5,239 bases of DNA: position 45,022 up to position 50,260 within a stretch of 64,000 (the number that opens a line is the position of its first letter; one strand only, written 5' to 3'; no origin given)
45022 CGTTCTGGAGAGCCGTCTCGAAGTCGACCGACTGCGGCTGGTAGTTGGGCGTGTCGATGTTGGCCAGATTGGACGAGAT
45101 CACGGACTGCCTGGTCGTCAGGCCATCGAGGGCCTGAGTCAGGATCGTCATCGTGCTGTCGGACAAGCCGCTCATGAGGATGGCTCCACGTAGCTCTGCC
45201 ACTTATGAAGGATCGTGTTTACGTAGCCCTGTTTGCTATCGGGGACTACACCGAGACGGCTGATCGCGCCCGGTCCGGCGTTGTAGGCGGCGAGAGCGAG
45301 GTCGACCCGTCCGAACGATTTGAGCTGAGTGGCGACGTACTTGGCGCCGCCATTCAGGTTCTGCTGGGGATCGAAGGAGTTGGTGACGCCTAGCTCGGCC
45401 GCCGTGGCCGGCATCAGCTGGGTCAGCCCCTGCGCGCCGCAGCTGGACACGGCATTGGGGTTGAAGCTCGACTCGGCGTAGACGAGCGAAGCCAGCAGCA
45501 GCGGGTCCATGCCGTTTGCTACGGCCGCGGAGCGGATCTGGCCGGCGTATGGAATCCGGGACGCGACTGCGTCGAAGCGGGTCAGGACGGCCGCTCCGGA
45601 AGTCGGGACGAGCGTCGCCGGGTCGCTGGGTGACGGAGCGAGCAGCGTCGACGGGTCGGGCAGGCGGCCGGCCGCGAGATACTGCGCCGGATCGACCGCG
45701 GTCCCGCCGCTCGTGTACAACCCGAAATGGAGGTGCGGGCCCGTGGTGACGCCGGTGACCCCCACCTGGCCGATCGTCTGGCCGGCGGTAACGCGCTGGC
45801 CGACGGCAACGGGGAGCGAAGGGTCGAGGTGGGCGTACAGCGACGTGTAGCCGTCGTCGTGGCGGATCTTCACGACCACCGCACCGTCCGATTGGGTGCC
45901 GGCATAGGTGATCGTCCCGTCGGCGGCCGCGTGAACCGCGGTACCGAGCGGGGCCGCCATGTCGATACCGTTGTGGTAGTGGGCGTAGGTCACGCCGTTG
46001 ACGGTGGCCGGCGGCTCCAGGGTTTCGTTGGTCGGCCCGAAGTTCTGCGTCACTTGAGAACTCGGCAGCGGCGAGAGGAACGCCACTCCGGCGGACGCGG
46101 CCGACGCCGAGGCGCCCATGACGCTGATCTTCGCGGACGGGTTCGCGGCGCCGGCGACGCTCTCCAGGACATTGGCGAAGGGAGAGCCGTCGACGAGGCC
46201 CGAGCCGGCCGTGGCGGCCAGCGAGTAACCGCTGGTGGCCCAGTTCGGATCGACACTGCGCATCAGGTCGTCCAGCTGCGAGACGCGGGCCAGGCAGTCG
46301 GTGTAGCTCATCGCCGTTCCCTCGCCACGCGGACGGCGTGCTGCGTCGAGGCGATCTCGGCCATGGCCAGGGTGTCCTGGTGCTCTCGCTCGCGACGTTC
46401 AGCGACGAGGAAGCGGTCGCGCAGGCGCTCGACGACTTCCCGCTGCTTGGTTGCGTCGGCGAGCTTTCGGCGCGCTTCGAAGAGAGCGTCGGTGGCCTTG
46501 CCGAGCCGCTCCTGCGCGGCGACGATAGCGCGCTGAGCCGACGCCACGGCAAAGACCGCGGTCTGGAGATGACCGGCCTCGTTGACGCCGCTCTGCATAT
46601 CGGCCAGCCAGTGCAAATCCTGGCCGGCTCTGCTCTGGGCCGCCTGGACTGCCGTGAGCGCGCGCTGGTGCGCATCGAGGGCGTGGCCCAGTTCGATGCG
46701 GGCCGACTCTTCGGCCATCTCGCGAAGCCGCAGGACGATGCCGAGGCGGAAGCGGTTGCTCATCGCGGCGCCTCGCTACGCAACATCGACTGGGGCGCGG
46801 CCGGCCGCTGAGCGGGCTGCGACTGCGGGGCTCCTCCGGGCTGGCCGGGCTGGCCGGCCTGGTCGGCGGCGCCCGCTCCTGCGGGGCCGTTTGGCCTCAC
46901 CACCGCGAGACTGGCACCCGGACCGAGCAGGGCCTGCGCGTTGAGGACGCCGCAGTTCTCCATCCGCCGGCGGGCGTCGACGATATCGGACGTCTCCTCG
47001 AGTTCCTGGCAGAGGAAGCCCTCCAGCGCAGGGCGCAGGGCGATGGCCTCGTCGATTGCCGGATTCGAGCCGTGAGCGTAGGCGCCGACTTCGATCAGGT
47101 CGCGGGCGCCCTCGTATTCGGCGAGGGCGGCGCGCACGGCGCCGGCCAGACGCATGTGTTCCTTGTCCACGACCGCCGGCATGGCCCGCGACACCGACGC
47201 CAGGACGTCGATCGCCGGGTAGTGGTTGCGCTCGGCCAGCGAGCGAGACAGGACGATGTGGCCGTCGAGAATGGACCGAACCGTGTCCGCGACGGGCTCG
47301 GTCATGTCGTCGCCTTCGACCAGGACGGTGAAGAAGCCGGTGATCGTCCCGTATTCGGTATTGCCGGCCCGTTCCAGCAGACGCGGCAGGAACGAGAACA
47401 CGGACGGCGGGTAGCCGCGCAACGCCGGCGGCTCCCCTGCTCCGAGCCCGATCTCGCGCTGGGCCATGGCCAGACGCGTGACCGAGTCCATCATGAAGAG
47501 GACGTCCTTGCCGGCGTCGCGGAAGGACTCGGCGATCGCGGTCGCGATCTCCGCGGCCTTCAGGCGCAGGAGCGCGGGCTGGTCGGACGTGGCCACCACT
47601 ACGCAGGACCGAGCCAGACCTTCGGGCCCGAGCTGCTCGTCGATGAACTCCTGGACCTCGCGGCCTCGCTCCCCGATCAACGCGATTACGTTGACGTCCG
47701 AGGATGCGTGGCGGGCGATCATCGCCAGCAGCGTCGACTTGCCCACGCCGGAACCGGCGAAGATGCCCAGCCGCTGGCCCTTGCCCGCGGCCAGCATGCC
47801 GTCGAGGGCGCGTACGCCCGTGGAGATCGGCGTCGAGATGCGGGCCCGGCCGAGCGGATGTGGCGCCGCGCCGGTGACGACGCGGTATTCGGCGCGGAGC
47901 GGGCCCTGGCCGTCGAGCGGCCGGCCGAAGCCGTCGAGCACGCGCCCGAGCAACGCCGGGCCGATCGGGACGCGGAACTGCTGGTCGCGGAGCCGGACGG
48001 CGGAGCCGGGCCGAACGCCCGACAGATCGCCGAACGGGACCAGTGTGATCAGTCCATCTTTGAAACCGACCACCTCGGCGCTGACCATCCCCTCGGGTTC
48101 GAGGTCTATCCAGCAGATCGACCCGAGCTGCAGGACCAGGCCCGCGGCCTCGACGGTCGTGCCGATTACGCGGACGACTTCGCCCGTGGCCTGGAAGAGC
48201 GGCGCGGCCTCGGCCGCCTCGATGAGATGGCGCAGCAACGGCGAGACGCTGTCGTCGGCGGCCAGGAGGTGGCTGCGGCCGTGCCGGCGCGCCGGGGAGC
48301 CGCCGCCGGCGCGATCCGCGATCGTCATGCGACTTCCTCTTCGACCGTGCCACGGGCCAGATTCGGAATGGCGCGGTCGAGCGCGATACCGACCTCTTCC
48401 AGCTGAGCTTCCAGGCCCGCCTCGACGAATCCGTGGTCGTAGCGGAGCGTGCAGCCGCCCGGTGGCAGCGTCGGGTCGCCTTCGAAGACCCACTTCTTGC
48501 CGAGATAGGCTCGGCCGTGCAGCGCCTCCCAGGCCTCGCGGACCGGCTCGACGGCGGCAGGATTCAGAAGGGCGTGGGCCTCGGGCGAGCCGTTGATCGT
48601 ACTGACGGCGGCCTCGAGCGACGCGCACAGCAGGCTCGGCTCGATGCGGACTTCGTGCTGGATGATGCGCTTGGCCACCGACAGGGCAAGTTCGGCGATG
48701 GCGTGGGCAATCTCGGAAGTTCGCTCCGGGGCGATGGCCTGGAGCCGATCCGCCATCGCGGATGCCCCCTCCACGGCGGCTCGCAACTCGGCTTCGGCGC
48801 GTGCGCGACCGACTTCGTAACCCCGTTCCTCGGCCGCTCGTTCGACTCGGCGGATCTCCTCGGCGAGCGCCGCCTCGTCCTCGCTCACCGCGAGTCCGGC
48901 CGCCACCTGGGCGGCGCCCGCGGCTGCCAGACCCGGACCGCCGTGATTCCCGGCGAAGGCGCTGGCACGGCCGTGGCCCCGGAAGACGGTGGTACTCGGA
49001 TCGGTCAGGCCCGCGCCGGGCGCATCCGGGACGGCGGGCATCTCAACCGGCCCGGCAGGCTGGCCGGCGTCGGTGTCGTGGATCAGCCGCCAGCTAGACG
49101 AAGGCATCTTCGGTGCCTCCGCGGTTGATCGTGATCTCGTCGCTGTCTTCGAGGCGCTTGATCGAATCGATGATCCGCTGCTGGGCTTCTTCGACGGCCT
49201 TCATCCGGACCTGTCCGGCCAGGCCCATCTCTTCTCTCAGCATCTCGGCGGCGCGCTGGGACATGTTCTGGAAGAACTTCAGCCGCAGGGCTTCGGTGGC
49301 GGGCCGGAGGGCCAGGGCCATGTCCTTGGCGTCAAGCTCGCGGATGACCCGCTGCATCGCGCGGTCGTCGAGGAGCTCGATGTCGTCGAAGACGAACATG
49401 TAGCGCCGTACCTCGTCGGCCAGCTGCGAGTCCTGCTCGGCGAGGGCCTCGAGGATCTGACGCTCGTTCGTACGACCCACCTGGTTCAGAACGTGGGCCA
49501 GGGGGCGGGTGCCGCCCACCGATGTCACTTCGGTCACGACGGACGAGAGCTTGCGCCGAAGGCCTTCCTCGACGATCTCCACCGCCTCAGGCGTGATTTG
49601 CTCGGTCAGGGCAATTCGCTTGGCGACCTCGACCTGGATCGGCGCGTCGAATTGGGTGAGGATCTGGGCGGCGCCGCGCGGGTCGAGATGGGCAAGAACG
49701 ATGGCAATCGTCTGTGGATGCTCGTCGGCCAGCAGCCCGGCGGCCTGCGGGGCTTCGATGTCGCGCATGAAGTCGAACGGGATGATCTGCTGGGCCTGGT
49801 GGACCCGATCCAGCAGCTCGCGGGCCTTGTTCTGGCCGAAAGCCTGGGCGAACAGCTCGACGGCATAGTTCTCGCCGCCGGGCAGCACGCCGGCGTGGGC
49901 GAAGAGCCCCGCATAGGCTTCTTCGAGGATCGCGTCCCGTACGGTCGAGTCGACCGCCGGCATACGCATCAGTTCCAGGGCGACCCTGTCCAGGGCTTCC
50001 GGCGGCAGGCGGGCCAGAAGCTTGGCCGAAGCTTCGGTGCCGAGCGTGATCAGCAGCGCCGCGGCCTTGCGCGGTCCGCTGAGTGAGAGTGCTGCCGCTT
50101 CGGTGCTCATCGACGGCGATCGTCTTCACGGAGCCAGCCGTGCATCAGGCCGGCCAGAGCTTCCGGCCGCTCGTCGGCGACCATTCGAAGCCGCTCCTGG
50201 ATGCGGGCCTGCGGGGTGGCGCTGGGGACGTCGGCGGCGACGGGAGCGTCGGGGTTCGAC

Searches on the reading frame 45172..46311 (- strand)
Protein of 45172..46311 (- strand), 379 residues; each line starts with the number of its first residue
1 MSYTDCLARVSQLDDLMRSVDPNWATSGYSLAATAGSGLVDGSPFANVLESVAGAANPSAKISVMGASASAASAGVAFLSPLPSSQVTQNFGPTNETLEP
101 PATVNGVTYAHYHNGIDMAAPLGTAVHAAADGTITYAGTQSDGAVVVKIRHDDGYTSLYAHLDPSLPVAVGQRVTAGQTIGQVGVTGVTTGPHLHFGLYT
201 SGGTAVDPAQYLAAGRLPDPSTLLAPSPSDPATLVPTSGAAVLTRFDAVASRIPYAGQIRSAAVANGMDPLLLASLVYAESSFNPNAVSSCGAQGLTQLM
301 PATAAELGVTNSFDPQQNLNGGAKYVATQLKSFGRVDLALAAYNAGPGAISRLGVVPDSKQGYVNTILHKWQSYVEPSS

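Call 5: search_protein_families(library=pfam, proteins=[window:45172-46311:-], max_evalue=0.01)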
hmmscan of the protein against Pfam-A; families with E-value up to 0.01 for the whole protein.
window:45172-46311:- (379 aa): 2 families
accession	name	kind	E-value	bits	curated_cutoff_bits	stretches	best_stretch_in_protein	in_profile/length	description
PF01551.29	Peptidase_M23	-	1.5e-29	102.5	28.7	1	112-208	2-96/96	Peptidase family M23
PF01464.25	SLT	-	9.5e-25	86.9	21.3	1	259-352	3-103/117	Transglycosylase SLT domain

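Call 12: find_related_loci(query=window:45172-46311:-, collection=genome_contigs, flank=10000)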
Query window:45172-46311:- (379 aa) in genome_contigs; peptide patterns used: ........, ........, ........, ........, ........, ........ (x = any residue, [..] = any of these).
151 stretches matched a pattern; 29 encode a relative of the query (tblastn E <= 1e-3); 29 distinct loci.
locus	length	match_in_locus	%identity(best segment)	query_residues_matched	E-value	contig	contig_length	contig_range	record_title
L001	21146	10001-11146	73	1-377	0e+0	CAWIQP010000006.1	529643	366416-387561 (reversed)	MAG: uncultured Chloroflexia bacterium isolate MFD01689.bin.1.101 genome assembly, contig: contig_28553, whole genome sh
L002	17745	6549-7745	65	1-376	5e-164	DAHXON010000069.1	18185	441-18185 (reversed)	MAG TPA_asm: Chloroflexi bacterium isolate clean318 NODE_69_length_18185_cov_3.334769, whole genome shotgun sequence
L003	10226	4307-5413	67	1-379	4e-158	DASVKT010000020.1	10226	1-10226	MAG TPA_asm: Candidatus Limnocylindrales bacterium isolate SMAG_U3053 k141_579028, whole genome shotgun sequence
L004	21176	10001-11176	56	3-376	5e-134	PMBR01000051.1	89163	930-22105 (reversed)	MAG: Chloroflexi bacterium isolate fen_1066 73.20120700_E3M.37_contig_39765, whole genome shotgun sequence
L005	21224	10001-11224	55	3-379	1e-133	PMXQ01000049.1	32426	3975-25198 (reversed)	MAG: Chloroflexi bacterium isolate fen_1024 73.20110800_E1D.46_contig_12237, whole genome shotgun sequence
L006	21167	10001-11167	53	3-376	2e-124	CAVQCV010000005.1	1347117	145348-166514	MAG: uncultured Chloroflexia bacterium isolate MFD02416.bin.1.274 genome assembly, contig: contig_3080, whole genome sho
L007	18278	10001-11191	57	3-379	4e-132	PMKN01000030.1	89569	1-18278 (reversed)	MAG: Chloroflexi bacterium isolate fen_1044 73.20120600_E2D.100_contig_3811, whole genome shotgun sequence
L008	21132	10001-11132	46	19-376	3e-87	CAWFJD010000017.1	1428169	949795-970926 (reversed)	MAG: uncultured Chloroflexia bacterium isolate MFD01872.bin.2.254 genome assembly, contig: contig_37644, whole genome sh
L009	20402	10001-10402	41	78-212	1e-23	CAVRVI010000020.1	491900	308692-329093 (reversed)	MAG: uncultured Chloroflexia bacterium isolate MFD02242.bin.2.102 genome assembly, contig: contig_8580, whole genome sho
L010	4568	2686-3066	43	87-212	7e-23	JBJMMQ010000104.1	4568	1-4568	MAG: Chloroflexota bacterium isolate 12C16O_168h_50_unf_bin_37 k141_2625104, whole genome shotgun sequence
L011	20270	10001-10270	51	112-202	1e-22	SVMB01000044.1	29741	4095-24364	MAG: Oscillospiraceae bacterium isolate SIG502 NODE_31828_length_29741_cov_2.143311, whole genome shotgun sequence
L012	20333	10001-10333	47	113-219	1e-21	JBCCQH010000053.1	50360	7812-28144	MAG: Bacteroidota bacterium isolate P01_D01_bin.148 k141_1380864_length_50360_cov_21.6227, whole genome shotgun sequence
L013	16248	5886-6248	44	87-208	3e-21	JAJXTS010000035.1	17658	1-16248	MAG: Chloroflexi bacterium isolate BP4.bin63 NODE_3710_length_17658_cov_7.100850, whole genome shotgun sequence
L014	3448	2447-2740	49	113-210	1e-20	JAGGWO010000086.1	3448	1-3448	MAG: Sulfurimonas sp. isolate AUK128 PB_MBMC_082_c_000000000193, whole genome shotgun sequence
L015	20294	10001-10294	48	113-210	3e-20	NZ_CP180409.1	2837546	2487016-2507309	Sulfurimonas sp. CS5 chromosome, complete genome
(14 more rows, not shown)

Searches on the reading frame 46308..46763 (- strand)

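Call 5: search_protein_families(library=pfam, proteins=[window:46308-46763:-], max_evalue=0.01)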
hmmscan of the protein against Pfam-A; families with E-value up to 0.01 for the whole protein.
window:46308-46763:- (151 aa): 1 family
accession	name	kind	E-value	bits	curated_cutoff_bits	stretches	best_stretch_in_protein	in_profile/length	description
PF02050.21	FliJ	-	0.00061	20.4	28.4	1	21-141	3-122/123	Flagellar FliJ protein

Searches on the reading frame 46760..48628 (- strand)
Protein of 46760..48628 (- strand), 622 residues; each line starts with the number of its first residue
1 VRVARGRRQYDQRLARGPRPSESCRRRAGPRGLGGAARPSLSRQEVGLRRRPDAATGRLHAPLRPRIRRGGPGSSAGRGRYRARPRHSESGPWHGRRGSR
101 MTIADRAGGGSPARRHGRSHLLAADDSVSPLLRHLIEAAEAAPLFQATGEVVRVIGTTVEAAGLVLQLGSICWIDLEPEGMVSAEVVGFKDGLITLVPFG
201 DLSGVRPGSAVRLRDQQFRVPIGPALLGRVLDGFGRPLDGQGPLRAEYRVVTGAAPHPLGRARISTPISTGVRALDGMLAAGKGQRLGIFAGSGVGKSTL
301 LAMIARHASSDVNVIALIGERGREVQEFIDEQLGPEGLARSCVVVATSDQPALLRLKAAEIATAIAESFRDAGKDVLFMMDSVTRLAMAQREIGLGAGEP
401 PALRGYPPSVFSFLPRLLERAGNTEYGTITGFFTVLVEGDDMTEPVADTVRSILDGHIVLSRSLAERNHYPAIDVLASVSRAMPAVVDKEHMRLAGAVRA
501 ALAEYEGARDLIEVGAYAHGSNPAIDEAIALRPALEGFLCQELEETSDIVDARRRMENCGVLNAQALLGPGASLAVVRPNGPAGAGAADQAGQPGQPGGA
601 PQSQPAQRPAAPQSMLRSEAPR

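Call 60: search_protein_families(library=pfam, proteins=[window:46760-48628:-], max_evalue=0.001)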
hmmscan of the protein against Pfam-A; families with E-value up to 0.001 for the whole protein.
window:46760-48628:- (622 aa): 3 families
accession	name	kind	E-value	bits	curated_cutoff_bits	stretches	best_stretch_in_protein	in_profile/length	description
PF00006.31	ATP-synt_ab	-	5.7e-88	294.5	29.5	1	271-480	1-213/213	ATP synthase alpha/beta family, nucleotide-binding domain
PF18269.6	T3SS_ATPase_C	-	1.6e-22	79.5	22.7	1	487-557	1-71/72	T3SS EscN ATPase C-terminal domain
PF02874.29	ATP-synt_ab_N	-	1.9e-05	25.5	20.9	1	151-212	1-66/69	ATP synthase alpha/beta family, beta-barrel domain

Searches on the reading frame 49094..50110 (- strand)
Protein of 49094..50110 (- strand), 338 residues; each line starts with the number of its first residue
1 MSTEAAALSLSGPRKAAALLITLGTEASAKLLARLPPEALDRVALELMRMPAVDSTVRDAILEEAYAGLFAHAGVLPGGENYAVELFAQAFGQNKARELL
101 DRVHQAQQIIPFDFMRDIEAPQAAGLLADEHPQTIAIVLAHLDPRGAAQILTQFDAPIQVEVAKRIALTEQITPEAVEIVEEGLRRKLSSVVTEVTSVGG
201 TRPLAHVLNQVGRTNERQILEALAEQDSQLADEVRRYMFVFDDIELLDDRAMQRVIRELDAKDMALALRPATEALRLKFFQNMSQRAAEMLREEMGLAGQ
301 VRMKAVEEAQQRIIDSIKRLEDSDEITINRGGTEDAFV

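Call 16: find_encoding_contigs(protein=window:49094-50110:-, flank=10000, max_places=10)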
Protein window:49094-50110:- (338 aa): 1 contig read that carries it; 1 place shown.
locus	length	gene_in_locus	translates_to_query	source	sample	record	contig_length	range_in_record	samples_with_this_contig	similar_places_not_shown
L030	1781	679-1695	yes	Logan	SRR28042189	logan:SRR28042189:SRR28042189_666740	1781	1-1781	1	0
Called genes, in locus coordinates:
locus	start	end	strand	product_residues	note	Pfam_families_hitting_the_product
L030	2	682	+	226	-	?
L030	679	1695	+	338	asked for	PF14842:FliG_N, PF14841:FliG_M, PF01706:FliG_C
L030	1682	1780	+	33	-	?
